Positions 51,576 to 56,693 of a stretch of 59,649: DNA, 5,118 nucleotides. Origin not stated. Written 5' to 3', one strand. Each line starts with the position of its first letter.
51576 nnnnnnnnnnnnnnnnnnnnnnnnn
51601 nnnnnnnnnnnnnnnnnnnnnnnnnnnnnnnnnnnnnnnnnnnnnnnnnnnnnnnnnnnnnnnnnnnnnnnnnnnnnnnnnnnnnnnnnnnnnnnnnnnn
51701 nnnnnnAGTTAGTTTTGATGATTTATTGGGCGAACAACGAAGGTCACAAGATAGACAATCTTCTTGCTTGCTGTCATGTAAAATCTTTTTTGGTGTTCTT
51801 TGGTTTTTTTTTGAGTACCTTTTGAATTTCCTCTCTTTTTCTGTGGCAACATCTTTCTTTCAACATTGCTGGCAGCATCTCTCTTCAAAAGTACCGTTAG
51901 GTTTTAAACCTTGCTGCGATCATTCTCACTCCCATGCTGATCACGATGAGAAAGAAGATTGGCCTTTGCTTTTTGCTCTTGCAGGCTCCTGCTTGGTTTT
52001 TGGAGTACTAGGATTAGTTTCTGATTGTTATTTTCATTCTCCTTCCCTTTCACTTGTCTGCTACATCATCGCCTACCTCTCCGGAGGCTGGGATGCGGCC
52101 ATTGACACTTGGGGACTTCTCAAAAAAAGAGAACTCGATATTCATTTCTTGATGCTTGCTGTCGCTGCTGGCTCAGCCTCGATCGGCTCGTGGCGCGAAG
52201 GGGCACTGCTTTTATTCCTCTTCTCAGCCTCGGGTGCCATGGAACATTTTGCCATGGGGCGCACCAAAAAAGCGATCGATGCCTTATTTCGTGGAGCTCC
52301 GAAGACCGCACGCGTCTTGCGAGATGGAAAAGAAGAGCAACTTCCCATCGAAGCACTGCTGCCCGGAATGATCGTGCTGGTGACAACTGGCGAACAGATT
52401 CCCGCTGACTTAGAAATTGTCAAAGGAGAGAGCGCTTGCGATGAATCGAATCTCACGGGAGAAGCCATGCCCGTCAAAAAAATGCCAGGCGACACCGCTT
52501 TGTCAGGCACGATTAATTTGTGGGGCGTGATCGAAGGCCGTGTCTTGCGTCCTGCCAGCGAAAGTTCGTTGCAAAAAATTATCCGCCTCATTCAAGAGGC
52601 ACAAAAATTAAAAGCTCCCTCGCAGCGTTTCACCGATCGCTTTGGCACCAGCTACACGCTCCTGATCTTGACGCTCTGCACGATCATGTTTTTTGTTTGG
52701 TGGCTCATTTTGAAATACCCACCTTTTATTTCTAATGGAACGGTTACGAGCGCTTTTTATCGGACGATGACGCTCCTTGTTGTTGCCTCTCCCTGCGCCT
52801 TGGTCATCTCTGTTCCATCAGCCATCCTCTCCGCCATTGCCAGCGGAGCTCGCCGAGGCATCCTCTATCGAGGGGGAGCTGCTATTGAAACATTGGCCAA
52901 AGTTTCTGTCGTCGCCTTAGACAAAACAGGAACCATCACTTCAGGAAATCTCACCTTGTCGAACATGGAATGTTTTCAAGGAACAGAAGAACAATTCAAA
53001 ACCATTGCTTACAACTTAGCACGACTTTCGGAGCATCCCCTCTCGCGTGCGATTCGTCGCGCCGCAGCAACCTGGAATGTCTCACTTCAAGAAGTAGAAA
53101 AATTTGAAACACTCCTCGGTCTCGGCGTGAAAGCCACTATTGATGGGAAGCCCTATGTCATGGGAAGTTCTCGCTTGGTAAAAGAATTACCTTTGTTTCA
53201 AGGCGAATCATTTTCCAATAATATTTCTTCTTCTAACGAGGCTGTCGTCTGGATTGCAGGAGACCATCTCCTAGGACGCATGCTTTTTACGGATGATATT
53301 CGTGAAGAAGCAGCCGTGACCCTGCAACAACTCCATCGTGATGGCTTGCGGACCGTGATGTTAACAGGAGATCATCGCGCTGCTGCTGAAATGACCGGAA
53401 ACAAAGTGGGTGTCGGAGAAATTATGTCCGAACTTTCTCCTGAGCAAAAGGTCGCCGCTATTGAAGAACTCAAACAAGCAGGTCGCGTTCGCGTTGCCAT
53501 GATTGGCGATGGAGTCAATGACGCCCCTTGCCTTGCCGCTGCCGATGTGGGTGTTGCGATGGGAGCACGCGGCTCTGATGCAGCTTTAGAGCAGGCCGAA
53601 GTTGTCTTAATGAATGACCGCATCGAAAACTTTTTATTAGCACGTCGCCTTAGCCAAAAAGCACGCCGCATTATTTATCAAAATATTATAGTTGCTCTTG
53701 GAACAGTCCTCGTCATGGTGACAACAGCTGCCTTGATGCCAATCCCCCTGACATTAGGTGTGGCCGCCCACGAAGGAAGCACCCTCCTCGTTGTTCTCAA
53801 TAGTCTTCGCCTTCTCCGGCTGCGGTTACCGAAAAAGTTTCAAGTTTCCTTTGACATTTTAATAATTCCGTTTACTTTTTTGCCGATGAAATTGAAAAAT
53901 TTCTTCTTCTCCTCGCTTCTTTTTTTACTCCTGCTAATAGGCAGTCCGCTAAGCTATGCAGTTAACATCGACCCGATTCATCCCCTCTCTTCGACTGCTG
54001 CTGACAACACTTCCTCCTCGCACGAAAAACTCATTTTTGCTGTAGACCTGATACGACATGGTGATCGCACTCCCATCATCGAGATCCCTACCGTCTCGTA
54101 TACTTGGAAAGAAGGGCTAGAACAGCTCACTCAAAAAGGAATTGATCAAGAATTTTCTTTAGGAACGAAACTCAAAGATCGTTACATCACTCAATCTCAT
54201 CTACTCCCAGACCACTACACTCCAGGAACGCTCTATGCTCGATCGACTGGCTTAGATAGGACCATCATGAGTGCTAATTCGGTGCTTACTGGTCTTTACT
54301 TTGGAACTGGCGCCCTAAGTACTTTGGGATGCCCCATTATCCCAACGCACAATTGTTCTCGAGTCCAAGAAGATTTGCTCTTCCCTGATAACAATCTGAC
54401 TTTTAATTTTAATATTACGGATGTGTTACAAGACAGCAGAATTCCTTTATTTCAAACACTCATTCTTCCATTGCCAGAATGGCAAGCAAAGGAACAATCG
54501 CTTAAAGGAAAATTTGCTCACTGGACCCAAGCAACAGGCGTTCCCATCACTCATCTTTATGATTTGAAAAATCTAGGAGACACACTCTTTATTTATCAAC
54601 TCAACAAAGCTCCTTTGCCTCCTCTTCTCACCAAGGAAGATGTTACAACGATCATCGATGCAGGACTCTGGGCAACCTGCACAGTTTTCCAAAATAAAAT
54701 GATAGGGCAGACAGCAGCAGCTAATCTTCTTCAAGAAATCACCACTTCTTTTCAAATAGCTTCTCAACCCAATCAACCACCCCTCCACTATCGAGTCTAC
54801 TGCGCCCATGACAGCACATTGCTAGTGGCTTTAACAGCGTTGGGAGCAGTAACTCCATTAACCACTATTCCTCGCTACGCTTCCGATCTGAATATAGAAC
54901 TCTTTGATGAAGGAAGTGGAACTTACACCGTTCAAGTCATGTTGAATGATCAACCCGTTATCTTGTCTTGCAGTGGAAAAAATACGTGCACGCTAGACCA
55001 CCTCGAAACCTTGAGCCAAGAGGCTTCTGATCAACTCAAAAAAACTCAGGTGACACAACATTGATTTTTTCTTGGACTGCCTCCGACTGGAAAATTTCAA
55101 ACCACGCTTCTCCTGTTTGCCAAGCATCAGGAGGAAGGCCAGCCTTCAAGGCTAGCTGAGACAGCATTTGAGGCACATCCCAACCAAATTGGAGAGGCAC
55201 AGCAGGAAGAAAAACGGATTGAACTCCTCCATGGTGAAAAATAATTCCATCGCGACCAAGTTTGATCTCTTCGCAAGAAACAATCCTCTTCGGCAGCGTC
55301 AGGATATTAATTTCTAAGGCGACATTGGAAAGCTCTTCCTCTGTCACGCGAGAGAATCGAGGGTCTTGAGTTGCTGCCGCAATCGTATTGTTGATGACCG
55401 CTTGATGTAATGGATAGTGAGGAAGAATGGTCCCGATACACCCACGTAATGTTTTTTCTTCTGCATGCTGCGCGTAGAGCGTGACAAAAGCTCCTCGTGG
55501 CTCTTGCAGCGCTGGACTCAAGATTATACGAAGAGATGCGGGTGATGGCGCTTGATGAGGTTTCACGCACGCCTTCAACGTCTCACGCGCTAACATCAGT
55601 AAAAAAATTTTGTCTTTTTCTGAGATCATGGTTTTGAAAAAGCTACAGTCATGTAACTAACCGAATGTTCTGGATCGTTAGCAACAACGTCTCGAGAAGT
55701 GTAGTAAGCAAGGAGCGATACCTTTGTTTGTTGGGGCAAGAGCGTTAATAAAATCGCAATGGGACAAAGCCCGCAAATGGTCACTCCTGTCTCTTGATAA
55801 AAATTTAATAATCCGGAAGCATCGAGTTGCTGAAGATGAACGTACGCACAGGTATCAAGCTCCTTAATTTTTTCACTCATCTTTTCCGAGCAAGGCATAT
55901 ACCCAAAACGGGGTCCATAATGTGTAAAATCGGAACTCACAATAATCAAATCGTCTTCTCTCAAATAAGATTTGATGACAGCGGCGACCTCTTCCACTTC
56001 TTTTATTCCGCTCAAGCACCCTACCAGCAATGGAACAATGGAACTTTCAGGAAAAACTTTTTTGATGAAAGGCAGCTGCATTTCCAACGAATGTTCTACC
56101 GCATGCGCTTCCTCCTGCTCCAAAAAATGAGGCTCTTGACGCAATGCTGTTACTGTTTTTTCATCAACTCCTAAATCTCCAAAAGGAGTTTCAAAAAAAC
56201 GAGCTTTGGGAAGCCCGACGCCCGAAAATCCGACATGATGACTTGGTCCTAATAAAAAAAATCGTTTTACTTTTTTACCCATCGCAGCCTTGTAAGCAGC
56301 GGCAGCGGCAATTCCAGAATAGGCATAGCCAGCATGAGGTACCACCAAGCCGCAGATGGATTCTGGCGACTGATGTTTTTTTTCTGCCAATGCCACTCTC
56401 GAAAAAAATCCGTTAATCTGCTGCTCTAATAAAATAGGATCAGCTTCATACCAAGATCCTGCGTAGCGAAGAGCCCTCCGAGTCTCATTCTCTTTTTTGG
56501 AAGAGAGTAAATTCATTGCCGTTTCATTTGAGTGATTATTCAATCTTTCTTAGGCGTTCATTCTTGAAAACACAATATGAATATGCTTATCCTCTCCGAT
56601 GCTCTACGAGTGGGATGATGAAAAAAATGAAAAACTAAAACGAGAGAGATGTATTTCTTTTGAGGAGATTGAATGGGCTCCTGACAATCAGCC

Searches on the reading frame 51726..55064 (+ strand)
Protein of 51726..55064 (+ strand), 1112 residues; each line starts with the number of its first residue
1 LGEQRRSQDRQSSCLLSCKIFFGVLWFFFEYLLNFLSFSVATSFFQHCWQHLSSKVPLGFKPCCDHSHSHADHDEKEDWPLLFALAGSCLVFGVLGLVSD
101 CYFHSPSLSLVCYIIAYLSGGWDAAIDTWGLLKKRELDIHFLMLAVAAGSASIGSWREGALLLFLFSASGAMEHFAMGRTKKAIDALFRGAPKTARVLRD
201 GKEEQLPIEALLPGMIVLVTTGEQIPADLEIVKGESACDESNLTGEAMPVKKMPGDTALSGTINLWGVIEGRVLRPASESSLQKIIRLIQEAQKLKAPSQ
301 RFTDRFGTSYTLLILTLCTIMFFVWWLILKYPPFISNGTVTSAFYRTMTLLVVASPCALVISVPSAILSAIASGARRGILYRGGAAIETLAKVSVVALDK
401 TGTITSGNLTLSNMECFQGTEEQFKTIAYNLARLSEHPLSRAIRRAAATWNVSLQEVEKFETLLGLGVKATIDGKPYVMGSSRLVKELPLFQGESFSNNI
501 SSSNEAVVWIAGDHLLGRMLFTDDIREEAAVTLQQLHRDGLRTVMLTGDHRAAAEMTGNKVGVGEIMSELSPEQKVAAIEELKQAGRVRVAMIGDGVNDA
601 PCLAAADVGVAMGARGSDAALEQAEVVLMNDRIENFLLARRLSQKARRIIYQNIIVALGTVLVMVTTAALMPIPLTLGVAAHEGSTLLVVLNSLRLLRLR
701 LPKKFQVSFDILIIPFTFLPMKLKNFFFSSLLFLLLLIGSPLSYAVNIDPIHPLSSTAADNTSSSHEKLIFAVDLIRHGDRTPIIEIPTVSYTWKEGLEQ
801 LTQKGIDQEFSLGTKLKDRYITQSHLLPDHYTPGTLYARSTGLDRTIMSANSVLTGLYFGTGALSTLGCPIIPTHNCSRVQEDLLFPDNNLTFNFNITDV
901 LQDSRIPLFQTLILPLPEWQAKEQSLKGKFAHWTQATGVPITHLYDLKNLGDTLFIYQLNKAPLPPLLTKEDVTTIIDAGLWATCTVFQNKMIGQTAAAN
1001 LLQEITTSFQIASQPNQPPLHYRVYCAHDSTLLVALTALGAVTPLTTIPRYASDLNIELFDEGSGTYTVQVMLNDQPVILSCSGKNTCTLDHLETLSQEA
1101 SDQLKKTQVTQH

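Call 76: search_protein_families(library=pfam, proteins=[window:51726-55064:+], max_evalue=0.00001)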
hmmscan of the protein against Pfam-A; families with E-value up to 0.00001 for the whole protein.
window:51726-55064:+ (1112 aa): 3 families
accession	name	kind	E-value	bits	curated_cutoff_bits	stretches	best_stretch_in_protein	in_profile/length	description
PF00122.25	E1-E2_ATPase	-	7.7e-51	172.6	28.1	1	191-377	3-181/181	E1-E2 ATPase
PF00702.32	Hydrolase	-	8.1e-26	92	26.4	1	394-607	2-191/191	haloacid dehalogenase-like hydrolase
PF00328.27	His_Phos_2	-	8.4e-23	81.8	23.6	1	769-862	2-121/354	Histidine phosphatase superfamily (branch 2)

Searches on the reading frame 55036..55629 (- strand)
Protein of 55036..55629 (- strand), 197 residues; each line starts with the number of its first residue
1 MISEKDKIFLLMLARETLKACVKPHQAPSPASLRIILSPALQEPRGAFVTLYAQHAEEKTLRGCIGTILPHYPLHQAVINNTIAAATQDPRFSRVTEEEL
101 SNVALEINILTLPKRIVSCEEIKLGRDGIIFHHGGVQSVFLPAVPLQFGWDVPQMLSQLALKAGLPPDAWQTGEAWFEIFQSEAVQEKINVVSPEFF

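Call 76: search_protein_families(library=pfam, proteins=[window:55036-55629:-], max_evalue=0.00001)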
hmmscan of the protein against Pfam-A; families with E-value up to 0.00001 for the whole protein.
window:55036-55629:- (197 aa): 1 family
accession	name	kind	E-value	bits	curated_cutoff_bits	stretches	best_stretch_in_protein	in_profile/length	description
PF01871.22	AMMECR1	-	8.1e-46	156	25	1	12-184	2-167/168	AMMECR1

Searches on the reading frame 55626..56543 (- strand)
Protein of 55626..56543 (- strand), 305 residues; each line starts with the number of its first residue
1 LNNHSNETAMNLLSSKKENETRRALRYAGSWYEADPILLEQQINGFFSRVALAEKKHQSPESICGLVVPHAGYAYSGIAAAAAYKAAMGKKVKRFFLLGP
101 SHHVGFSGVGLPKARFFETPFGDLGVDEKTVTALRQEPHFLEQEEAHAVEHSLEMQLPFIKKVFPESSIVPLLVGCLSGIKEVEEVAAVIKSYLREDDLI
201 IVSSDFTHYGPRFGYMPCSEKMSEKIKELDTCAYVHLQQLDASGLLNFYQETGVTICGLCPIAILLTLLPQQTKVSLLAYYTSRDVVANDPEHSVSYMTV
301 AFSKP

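Call 76: search_protein_families(library=pfam, proteins=[window:55626-56543:-], max_evalue=0.00001)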
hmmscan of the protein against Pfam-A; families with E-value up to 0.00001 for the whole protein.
window:55626-56543:- (305 aa): 1 family
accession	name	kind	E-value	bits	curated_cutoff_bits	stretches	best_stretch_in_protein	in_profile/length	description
PF01875.22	Memo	-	9.6e-62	209.1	27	1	26-300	3-268/269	Memo-like protein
